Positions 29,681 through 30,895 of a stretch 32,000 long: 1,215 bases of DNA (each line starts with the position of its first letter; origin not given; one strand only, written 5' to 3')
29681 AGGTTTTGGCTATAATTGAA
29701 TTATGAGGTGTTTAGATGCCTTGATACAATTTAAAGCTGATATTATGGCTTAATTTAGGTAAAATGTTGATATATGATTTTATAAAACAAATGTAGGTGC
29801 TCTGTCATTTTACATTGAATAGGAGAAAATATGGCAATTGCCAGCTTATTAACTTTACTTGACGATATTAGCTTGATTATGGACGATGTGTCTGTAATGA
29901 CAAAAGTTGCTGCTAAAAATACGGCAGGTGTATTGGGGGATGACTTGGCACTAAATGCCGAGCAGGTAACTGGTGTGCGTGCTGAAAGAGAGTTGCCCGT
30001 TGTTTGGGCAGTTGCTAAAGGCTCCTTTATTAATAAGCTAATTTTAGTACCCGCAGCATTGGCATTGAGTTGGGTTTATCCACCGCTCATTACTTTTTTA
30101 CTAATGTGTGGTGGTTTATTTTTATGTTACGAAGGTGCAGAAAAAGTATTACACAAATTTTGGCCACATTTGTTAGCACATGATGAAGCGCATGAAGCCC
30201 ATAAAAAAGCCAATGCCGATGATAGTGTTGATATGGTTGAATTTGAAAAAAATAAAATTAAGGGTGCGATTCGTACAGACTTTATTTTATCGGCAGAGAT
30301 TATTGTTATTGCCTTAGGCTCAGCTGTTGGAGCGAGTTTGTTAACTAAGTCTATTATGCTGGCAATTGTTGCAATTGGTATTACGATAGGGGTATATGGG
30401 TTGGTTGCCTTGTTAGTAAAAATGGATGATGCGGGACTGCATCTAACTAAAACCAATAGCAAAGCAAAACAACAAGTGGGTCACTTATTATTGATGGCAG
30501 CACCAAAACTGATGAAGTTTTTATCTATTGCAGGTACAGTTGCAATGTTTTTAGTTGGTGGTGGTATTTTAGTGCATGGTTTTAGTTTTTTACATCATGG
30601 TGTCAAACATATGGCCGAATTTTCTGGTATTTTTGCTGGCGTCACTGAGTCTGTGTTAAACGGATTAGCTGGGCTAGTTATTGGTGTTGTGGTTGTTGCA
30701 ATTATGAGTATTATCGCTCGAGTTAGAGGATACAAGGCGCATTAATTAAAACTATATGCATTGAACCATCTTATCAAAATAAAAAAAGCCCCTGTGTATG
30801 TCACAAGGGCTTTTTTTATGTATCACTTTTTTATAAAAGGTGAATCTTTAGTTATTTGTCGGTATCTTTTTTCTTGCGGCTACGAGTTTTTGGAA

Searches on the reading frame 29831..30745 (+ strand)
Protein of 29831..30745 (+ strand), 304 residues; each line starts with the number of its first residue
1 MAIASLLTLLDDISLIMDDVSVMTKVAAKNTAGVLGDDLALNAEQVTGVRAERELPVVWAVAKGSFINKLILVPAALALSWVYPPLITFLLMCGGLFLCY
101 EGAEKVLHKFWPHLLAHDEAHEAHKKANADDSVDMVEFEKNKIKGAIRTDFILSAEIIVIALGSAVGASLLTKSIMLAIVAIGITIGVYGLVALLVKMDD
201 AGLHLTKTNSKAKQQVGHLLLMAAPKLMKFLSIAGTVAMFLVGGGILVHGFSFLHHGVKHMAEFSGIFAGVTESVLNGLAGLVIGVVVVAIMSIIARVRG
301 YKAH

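Call 79: search_protein_families(library=pfam, proteins=[window:29831-30745:+], max_evalue=0.00001)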
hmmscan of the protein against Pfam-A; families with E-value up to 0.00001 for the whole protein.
window:29831-30745:+ (304 aa): 1 family
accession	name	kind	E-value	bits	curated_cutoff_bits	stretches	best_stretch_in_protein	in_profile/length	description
PF05661.17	DUF808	-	1.3e-108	363.1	28.4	1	4-291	1-302/302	Protein of unknown function (DUF808)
